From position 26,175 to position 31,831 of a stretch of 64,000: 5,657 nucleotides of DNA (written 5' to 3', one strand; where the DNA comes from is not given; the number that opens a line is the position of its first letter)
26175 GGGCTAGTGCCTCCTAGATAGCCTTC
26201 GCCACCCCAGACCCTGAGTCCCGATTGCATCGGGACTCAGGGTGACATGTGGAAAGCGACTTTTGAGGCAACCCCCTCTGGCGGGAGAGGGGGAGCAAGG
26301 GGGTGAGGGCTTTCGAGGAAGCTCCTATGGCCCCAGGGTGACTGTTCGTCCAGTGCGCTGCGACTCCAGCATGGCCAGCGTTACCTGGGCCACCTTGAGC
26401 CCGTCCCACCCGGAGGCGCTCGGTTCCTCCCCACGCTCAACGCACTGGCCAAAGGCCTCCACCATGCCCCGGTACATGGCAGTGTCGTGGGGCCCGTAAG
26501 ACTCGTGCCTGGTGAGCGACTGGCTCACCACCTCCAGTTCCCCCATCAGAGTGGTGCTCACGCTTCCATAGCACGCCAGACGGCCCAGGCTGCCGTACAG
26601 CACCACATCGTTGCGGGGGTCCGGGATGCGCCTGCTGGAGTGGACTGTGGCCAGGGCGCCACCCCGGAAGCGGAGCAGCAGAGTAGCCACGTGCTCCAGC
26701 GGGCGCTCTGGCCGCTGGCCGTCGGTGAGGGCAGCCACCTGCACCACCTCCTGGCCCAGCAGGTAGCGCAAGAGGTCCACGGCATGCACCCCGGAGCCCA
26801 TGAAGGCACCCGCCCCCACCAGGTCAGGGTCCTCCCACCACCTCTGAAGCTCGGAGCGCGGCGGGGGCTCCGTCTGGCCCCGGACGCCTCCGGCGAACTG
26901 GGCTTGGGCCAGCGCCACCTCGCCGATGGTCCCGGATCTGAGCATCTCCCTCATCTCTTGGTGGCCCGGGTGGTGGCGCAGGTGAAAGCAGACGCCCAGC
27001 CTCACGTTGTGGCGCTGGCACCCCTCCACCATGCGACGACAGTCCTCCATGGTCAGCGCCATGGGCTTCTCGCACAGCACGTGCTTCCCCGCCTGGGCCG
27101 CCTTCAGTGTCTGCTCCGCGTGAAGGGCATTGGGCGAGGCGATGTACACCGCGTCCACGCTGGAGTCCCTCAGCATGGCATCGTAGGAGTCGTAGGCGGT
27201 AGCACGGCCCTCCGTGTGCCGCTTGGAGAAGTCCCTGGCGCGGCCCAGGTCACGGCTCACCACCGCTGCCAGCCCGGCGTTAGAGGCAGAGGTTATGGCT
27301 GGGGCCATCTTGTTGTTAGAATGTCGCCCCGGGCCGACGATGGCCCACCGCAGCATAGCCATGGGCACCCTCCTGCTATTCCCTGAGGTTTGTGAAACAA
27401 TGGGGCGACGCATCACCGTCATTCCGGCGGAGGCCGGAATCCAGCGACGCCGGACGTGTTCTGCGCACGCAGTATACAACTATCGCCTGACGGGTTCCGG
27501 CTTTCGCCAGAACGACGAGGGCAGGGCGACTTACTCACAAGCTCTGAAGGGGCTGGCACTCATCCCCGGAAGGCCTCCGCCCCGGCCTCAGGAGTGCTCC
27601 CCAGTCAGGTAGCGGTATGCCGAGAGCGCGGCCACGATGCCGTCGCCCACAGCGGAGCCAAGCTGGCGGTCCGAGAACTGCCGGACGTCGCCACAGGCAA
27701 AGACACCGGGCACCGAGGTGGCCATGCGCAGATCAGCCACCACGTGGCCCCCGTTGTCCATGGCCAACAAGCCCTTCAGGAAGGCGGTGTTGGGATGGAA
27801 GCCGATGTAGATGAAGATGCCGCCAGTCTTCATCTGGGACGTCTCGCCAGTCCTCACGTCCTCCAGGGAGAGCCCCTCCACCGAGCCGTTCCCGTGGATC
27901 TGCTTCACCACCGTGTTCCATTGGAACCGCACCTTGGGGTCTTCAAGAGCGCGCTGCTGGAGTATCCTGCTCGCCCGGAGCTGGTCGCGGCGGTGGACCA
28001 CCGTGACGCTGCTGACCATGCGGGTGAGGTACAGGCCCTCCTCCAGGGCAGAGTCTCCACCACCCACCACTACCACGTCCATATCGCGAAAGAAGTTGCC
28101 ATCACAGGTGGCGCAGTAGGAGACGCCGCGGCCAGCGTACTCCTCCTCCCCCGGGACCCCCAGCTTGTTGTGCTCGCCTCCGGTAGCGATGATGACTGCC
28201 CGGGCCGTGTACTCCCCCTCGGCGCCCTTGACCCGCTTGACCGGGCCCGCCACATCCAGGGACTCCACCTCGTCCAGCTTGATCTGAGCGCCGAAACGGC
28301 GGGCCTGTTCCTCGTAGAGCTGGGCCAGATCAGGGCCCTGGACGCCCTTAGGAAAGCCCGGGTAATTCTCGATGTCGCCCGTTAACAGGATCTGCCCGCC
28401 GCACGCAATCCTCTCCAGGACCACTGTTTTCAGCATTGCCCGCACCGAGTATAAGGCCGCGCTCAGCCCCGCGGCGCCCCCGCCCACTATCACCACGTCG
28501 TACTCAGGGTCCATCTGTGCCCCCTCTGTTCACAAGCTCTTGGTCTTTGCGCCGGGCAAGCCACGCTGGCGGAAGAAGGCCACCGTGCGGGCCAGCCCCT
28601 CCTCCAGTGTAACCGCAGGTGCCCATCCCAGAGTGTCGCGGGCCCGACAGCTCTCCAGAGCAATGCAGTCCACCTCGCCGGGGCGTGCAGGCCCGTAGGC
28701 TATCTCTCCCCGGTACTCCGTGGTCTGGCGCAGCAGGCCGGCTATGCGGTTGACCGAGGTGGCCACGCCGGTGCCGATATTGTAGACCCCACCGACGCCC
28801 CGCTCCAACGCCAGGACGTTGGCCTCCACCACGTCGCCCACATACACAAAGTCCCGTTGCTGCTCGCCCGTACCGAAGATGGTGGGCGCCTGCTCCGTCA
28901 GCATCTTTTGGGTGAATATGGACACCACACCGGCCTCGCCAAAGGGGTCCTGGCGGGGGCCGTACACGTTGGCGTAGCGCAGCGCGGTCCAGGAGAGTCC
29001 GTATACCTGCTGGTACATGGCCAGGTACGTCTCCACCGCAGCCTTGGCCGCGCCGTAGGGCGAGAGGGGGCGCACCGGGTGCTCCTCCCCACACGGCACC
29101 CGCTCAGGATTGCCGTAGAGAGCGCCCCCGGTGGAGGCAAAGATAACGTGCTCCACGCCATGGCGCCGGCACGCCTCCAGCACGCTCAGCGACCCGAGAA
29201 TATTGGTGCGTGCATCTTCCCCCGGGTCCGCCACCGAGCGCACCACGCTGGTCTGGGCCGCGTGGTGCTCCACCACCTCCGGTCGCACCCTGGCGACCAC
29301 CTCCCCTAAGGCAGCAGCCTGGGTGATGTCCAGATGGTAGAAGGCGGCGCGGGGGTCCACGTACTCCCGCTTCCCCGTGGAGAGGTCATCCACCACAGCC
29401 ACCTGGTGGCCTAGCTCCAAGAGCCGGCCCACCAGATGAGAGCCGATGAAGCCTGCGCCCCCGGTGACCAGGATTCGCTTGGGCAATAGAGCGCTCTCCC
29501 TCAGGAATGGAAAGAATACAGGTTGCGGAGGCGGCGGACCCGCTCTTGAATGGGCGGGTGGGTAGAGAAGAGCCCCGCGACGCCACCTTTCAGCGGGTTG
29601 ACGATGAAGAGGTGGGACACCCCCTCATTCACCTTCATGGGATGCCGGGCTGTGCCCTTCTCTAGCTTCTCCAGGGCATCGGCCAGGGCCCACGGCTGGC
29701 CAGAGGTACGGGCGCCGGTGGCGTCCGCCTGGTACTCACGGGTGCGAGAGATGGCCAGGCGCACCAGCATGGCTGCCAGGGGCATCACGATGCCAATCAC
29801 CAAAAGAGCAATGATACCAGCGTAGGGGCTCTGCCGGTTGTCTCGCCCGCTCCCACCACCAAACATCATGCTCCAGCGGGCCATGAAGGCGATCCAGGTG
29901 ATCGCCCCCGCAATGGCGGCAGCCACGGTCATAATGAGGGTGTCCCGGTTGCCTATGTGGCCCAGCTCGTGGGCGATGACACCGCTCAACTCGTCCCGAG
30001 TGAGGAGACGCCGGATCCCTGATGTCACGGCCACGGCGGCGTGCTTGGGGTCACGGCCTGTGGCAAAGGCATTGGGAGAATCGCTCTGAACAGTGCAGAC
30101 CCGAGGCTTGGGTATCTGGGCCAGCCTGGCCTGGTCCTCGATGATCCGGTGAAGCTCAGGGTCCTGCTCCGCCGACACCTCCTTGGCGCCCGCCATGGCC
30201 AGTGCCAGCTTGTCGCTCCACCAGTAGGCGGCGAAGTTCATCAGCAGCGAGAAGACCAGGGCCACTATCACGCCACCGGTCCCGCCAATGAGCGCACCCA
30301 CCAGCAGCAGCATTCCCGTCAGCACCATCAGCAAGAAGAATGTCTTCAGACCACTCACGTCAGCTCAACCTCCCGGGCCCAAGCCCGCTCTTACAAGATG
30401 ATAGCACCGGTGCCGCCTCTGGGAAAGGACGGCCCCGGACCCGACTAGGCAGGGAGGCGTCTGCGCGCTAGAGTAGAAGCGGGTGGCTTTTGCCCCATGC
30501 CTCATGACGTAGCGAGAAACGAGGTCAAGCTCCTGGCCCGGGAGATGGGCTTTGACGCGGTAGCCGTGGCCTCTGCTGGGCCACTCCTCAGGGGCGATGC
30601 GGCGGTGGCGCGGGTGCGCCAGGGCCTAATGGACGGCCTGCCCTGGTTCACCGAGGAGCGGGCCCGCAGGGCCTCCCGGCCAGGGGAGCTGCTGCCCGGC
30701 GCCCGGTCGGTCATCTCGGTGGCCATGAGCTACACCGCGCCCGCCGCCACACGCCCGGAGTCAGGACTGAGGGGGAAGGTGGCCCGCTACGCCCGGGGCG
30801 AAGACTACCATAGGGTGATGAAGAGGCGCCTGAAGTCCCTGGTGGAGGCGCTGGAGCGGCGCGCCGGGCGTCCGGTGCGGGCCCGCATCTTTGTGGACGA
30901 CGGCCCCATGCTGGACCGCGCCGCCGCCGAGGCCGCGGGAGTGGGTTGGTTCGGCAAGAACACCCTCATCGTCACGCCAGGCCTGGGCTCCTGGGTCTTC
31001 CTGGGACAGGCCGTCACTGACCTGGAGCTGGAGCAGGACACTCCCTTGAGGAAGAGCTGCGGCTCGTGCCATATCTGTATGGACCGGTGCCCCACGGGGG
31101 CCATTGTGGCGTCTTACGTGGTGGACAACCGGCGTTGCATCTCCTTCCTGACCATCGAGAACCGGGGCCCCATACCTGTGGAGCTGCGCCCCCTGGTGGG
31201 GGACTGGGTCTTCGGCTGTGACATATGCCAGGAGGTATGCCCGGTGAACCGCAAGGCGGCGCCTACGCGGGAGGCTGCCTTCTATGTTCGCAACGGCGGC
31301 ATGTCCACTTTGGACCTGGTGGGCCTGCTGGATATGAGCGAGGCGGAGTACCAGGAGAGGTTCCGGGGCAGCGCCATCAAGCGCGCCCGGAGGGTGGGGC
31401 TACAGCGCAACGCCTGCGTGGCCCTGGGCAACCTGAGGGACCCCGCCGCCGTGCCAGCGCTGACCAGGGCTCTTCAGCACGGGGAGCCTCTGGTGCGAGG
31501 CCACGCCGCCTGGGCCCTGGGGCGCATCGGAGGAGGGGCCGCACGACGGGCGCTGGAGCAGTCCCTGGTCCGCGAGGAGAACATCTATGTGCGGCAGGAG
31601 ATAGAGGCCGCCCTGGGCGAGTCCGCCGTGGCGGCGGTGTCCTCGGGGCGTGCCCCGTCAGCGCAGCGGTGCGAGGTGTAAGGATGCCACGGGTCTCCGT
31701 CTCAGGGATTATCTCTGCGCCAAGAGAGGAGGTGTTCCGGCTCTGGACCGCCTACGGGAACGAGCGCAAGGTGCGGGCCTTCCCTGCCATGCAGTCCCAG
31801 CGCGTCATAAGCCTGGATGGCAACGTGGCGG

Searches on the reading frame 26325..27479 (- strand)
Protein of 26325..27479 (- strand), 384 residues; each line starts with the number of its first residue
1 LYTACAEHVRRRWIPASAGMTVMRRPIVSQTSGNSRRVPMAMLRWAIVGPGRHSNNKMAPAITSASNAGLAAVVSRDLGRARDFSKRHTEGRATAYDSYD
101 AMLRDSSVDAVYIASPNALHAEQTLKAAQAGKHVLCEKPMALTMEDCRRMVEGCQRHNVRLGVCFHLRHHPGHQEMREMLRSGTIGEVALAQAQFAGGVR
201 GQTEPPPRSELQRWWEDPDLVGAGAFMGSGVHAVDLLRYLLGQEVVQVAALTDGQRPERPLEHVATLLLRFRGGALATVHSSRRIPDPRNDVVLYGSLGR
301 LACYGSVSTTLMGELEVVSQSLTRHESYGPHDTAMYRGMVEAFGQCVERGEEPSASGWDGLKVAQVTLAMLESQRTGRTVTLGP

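Call 26: search_protein_families(library=pfam, proteins=[window:26325-27479:-], max_evalue=0.00001)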
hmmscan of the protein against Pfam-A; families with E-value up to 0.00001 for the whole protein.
window:26325-27479:- (384 aa): 3 families
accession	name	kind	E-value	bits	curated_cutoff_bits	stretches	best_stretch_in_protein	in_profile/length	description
PF01408.29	GFO_IDH_MocA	-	6.5e-30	104.7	24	1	43-163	1-118/120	Oxidoreductase family, NAD-binding Rossmann fold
PF22725.1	GFO_IDH_MocA_C3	-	2.2e-26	92.7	27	1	173-301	1-123/124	GFO/IDH/MocA C-terminal domain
PF02894.22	GFO_IDH_MocA_C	-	7.7e-17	62.3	22.9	1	177-382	1-218/218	Oxidoreductase family, C-terminal alpha/beta domain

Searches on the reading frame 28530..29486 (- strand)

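Call 26: search_protein_families(library=pfam, proteins=[window:28530-29486:-], max_evalue=0.00001)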
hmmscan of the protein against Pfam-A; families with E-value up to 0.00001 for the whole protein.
window:28530-29486:- (318 aa): 7 families
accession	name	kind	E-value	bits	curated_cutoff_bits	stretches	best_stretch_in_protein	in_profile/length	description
PF01370.27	Epimerase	-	4.2e-67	226.5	20.9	1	5-238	1-240/240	NAD dependent epimerase/dehydratase family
PF16363.11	GDP_Man_Dehyd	-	1.4e-59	202.6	27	1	6-300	1-331/332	GDP-mannose 4,6 dehydratase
PF01073.25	3Beta_HSD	-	1.8e-22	80.1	22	1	6-227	1-229/280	3-beta hydroxysteroid dehydrogenase/isomerase family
PF04321.23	RmlD_sub_bind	-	2.2e-17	63.5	27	1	4-183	2-160/287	RmlD substrate binding domain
PF02719.21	Polysacc_synt_2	-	5.9e-15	55.7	20.2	1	5-233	1-223/293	Polysaccharide biosynthesis protein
PF13460.12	NAD_binding_10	-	7.3e-11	42.7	27.2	1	9-173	1-145/184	NAD(P)H-binding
PF07993.18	NAD_binding_4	-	9.1e-08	32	20.1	0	70-214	90-249/258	Male sterility protein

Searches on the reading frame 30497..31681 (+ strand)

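Call 26: search_protein_families(library=pfam, proteins=[window:30497-31681:+], max_evalue=0.00001)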
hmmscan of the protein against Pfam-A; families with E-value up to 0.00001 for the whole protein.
window:30497-31681:+ (394 aa): 6 families
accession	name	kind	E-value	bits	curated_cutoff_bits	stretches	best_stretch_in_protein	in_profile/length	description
PF08331.15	QueG_DUF1730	-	8.1e-23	80.6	25.1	1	61-134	3-76/77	Epoxyqueuosine reductase QueG, DUF1730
PF13484.11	Fer4_16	-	1.4e-21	77.4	30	1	188-251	2-66/66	4Fe-4S double cluster binding domain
PF13646.12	HEAT_2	-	4.2e-15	56.3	27.7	1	302-374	16-88/88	HEAT repeats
PF03130.22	HEAT_PBS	-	3.1e-08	33.8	20.9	0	303-328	2-27/27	PBS lyase HEAT-like repeat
PF13513.12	HEAT_EZ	-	6.4e-07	30.2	27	0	316-344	27-55/55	HEAT-like repeat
PF00514.29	Arm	-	4.3e-06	27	20.6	0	318-344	13-39/41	Armadillo/beta-catenin-like repeat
